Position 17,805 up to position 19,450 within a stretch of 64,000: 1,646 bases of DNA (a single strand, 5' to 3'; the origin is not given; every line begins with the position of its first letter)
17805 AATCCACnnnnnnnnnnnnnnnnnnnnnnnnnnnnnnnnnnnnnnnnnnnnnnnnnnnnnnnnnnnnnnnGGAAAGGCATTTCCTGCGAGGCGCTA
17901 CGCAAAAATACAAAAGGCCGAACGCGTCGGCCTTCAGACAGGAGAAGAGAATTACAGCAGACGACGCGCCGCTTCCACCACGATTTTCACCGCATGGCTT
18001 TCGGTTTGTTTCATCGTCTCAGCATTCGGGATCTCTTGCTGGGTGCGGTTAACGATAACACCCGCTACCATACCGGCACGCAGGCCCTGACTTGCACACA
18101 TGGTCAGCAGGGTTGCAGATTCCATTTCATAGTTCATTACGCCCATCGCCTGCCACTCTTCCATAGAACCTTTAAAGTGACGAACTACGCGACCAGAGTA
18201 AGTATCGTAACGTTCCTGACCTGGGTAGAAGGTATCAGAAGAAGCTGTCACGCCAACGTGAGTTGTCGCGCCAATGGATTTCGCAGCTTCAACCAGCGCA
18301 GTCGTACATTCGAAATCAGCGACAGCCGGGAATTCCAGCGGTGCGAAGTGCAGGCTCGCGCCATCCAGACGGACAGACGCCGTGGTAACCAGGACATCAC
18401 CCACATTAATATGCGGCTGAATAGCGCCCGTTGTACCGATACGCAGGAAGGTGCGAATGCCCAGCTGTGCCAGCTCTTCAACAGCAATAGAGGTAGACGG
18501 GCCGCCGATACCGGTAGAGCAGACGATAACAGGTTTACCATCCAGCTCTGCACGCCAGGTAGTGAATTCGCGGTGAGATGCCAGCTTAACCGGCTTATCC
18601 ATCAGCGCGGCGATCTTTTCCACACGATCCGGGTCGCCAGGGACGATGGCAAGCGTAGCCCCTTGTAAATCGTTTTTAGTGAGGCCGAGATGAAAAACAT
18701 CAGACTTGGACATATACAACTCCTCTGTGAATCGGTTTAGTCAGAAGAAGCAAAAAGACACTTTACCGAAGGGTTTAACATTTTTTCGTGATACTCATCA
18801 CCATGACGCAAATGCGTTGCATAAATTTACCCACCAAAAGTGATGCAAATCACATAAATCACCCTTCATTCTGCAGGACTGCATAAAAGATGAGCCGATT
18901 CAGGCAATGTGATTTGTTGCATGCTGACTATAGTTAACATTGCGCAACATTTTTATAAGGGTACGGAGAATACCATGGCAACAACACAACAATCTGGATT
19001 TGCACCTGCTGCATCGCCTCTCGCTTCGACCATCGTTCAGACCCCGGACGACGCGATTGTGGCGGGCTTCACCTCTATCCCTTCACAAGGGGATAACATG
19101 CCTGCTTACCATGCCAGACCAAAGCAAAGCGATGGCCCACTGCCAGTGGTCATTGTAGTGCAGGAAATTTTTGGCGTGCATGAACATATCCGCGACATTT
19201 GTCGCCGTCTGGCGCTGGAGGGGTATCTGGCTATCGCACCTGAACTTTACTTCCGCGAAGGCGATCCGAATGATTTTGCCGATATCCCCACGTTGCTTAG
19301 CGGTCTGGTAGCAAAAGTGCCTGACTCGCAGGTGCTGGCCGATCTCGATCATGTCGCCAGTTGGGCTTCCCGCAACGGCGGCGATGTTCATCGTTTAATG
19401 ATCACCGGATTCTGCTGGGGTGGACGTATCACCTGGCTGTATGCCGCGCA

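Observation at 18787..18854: Tandem CRP-type sites upstream of udp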

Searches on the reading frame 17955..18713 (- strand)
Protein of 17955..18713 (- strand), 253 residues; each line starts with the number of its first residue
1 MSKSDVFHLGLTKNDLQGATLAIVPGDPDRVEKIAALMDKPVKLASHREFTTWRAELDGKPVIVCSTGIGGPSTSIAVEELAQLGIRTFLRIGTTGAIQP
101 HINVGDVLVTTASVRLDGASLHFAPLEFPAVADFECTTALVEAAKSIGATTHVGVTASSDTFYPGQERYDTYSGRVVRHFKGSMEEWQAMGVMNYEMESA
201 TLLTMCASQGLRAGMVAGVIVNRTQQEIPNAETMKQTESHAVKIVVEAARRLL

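Call 28: find_related_loci(query=window:17955-18713:-, collection=genome_contigs, flank=1500)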
Query seq(253 aa) (253 aa) in genome_contigs; peptide patterns used: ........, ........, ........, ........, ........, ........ (x = any residue, [..] = any of these).
600 stretches matched a pattern (row limit reached: there are more); 588 encode a relative of the query (tblastn E <= 1e-3); the best 80 are kept; 80 distinct loci.
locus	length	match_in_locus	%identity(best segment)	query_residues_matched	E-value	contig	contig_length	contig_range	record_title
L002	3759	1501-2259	100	1-253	1e-174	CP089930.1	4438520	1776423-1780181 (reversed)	Escherichia coli strain E69 chromosome, complete genome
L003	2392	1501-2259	100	1-253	1e-180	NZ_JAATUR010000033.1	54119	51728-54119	Escherichia coli strain SCPM-O-B-8794 33length=54119, whole genome shotgun sequence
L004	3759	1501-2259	99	1-253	1e-173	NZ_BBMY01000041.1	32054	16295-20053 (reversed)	Escherichia albertii NBRC 107761 = DSM 17582 strain NBRC 107761, whole genome shotgun sequence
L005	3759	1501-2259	97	1-253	1e-170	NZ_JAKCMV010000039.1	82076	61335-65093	Enterobacter asburiae strain INSAq146 Aq146_contig_39, whole genome shotgun sequence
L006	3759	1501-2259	97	1-253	8e-170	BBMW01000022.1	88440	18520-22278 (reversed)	Citrobacter werkmanii NBRC 105721 DNA, contig: CIWKM22, whole genome shotgun sequence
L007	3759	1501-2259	97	1-253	8e-170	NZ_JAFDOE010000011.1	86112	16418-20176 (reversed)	Citrobacter sp. FP75 contig11, whole genome shotgun sequence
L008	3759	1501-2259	97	1-253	9e-170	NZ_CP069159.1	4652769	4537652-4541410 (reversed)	Citrobacter sp. R56 chromosome, complete genome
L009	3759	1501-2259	96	1-253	4e-169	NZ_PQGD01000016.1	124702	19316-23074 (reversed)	Superficieibacter electus strain BP-1 NODE_16_length_124702_cov_38.7082, whole genome shotgun sequence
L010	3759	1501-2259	97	1-253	5e-169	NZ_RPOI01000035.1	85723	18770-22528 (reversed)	Citrobacter youngae strain CCUG 30791 citrobacter_youngae_CCUG30791T_0000035, whole genome shotgun sequence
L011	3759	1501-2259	97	1-253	5e-169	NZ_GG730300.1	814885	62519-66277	Citrobacter youngae ATCC 29220 Scfld1, whole genome shotgun sequence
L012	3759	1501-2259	97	1-253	5e-169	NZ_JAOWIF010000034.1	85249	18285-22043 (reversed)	Citrobacter sp. Cu233 226, whole genome shotgun sequence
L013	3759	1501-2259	96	1-253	4e-169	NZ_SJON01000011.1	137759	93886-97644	Enterobacter quasihormaechei strain WCHEQ120003 11, whole genome shotgun sequence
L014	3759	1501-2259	97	1-253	5e-169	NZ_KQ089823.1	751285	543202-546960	Citrobacter sp. MGH106 aetzL-supercont1.2, whole genome shotgun sequence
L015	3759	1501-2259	97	1-253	3e-169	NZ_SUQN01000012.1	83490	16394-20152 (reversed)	Citrobacter gillenii strain UMG736 UMG736_12, whole genome shotgun sequence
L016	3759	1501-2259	97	1-253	3e-169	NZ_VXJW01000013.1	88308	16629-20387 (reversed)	Salmonella enterica subsp. arizonae strain CCUG 6322T contig_0000013, whole genome shotgun sequence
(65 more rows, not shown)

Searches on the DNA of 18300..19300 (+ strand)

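Call 5: search_dna_similar(query=window:18300-19300:+, collection=ecoli_genomes, mode=near, max_rows=10)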
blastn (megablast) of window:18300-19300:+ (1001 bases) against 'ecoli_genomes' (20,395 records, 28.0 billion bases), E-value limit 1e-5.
Records with a match: 5426; places in all: 5430; records where one place covers at least 80% of the query: 5426.
Genomes with a match: 5426 of 5426; with a place that covers at least 80% of the query: 5426. Places per genome that has any: lowest 1, median 1, highest 3. On chromosomes: 5429 places; on plasmids: 1.
Best place of each record, by identity: >=99% 4842; 95-99% 583; 90-95% 1.
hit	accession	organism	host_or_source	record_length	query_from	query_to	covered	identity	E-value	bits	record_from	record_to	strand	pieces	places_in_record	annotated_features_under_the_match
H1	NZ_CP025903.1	Escherichia coli strain 300709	Homo sapiens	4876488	1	1001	100%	100.0%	0e+0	1849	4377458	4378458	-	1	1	udp: uridine phosphorylase | ysgA: dienelactone hydrolase family protein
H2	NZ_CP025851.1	Escherichia coli strain 510016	Homo sapiens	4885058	1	1001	100%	100.0%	0e+0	1849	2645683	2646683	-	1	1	udp: uridine phosphorylase | ysgA: dienelactone hydrolase family protein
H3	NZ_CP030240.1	Escherichia coli strain ER1709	-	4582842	1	1001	100%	100.0%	0e+0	1849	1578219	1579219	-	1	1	udp: uridine phosphorylase | ysgA: dienelactone hydrolase family protein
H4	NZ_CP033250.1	Escherichia coli strain ECCHD184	chicken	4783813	1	1001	100%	100.0%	0e+0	1849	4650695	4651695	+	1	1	udp: uridine phosphorylase | ysgA: dienelactone hydrolase family protein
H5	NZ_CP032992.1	Escherichia coli strain W5-6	Jin River water W5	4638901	1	1001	100%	100.0%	0e+0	1849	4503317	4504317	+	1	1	udp: uridine phosphorylase | ysgA: dienelactone hydrolase family protein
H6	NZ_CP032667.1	Escherichia coli str. K-12 substr. MG1655 strain K-12 ...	Laboratory strain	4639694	1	1001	100%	100.0%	0e+0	1849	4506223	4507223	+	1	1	udp: uridine phosphorylase | ysgA: dienelactone hydrolase family protein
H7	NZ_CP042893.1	Escherichia coli strain CFSAN061772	missing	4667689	1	1001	100%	100.0%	0e+0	1849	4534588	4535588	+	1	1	udp: uridine phosphorylase | ysgA: dienelactone hydrolase family protein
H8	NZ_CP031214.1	Escherichia coli strain C600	Homo sapiens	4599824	1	1001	100%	100.0%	0e+0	1849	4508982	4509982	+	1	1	udp: uridine phosphorylase | ysgA: dienelactone hydrolase family protein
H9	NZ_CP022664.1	Escherichia coli strain FORC 064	cucumber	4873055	1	1001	100%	100.0%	0e+0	1849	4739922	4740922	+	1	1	udp: uridine phosphorylase | ysgA: dienelactone hydrolase family protein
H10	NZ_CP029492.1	Escherichia coli strain HS30-1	Homo sapiens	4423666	1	1001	100%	100.0%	0e+0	1849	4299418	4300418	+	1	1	udp: uridine phosphorylase | ysgA: dienelactone hydrolase family protein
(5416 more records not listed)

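Call 7: get_annotated_region(hit=H6, flank=1500)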
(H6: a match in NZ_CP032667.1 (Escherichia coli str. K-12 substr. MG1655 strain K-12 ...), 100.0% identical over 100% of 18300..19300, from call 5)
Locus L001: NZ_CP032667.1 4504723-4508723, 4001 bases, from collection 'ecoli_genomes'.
description: Escherichia coli str. K-12 substr. MG1655 strain K-12 chromosome, complete genome
organism: Escherichia coli str. K-12 substr. MG1655 strain K-12 substr. MG1655 (NCBI taxid 511145)
replicon: chromosome; assembly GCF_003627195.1
host: -; source: Laboratory strain; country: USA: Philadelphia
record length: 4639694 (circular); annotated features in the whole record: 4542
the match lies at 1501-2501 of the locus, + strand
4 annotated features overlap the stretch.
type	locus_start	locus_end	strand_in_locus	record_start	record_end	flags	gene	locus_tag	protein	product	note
CDS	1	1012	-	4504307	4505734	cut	rmuC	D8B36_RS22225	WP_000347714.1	DNA recombination protein RmuC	-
CDS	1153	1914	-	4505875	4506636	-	udp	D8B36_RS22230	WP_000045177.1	uridine phosphorylase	-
CDS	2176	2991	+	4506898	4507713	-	ysgA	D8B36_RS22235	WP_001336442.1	dienelactone hydrolase family protein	-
CDS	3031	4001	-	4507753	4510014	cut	metE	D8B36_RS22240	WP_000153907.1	5-methyltetrahydropteroyltriglutamate--homocysteine S-methyltransferase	-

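Call 32: search_dna_similar(query=window:18740-18870:+, collection=ecoli_genomes, mode=near, rows=spread, max_rows=12)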
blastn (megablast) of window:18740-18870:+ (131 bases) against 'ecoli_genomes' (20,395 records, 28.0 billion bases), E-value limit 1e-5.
Records with a match: 5426; places in all: 5429; records where one place covers at least 80% of the query: 5426.
Genomes with a match: 5426 of 5426; with a place that covers at least 80% of the query: 5426. Places per genome that has any: lowest 1, median 1, highest 2. On chromosomes: 5428 places; on plasmids: 1.
Best place of each record, by identity: >=99% 1709; 95-99% 3713; 90-95% 4.
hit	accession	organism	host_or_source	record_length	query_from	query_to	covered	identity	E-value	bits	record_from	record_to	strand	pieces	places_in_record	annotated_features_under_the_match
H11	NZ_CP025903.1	Escherichia coli strain 300709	Homo sapiens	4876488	1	131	100%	100.0%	2e-61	243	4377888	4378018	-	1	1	none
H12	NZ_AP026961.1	Escherichia coli strain EC20-72C-1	Anabas testudineus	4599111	1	131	100%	100.0%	2e-61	243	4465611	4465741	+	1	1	none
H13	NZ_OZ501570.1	Escherichia coli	Homo sapiens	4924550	1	131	100%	100.0%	2e-61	243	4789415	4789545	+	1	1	none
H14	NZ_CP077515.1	Escherichia coli O111:H8 strain 7-27 20A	bovine feces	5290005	1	131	100%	99.2%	9e-60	237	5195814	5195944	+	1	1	none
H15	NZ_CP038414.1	Escherichia coli O157:H7 strain 17B6-2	cattle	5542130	1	131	100%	98.5%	4e-58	231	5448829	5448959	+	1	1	none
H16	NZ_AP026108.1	Escherichia coli strain CEC13091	Homo sapiens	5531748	1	131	100%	98.5%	4e-58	231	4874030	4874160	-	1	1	none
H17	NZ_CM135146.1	Escherichia coli strain 43905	Homo sapiens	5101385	1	131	100%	98.5%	4e-58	231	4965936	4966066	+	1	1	none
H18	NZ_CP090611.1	Escherichia coli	pig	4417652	1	131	100%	97.7%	2e-56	226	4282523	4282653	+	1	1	none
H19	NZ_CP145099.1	Escherichia coli strain PS_131_S11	Homo sapiens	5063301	1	131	100%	97.7%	2e-56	226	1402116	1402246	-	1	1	none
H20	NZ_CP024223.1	Escherichia coli O169:H41 strain 2014EL-1345-2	missing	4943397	1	131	100%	96.9%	9e-55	220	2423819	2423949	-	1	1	none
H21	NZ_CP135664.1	Escherichia coli strain TUM9975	missing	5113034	1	131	100%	96.9%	9e-55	220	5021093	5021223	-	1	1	none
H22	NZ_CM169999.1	Escherichia coli strain N96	Tibetan Pig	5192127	1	131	100%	94.7%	9e-50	204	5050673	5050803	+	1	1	none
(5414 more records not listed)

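Call 34: get_annotated_region(hit=H22, flank=20)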
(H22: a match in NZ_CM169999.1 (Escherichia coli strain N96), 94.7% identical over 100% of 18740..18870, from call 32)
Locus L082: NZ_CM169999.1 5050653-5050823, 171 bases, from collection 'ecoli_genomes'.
description: Escherichia coli strain N96 chromosome, whole genome shotgun sequence
organism: Escherichia coli strain N96 (NCBI taxid 562)
replicon: chromosome; assembly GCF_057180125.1
host: Tibetan Pig; source: feces; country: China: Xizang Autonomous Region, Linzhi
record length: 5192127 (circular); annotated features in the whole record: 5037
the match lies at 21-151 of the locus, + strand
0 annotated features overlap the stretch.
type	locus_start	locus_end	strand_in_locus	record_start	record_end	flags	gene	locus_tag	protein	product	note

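Call 35: get_annotated_region(hit=H20, flank=20)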
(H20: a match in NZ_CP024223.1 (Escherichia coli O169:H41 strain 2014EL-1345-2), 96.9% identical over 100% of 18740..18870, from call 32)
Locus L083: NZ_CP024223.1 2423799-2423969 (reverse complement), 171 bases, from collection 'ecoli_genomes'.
description: Escherichia coli O169:H41 strain 2014EL-1345-2 chromosome, complete genome
organism: Escherichia coli O169:H41 strain 2014EL-1345-2 (NCBI taxid 1446701)
replicon: chromosome; assembly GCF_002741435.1
host: missing; source: missing; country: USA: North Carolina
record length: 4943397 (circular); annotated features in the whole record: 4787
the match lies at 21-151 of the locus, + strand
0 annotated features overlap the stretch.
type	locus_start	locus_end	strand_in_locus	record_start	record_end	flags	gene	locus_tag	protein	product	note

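Call 36: get_annotated_region(hit=H15, flank=20)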
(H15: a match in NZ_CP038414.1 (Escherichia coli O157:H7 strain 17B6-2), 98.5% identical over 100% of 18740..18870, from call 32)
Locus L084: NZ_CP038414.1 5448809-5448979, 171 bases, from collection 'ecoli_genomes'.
description: Escherichia coli O157:H7 strain 17B6-2 chromosome, complete genome
organism: Escherichia coli O157:H7 strain 17B6-2 (NCBI taxid 83334)
replicon: chromosome; assembly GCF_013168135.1
host: cattle; source: cattle feces; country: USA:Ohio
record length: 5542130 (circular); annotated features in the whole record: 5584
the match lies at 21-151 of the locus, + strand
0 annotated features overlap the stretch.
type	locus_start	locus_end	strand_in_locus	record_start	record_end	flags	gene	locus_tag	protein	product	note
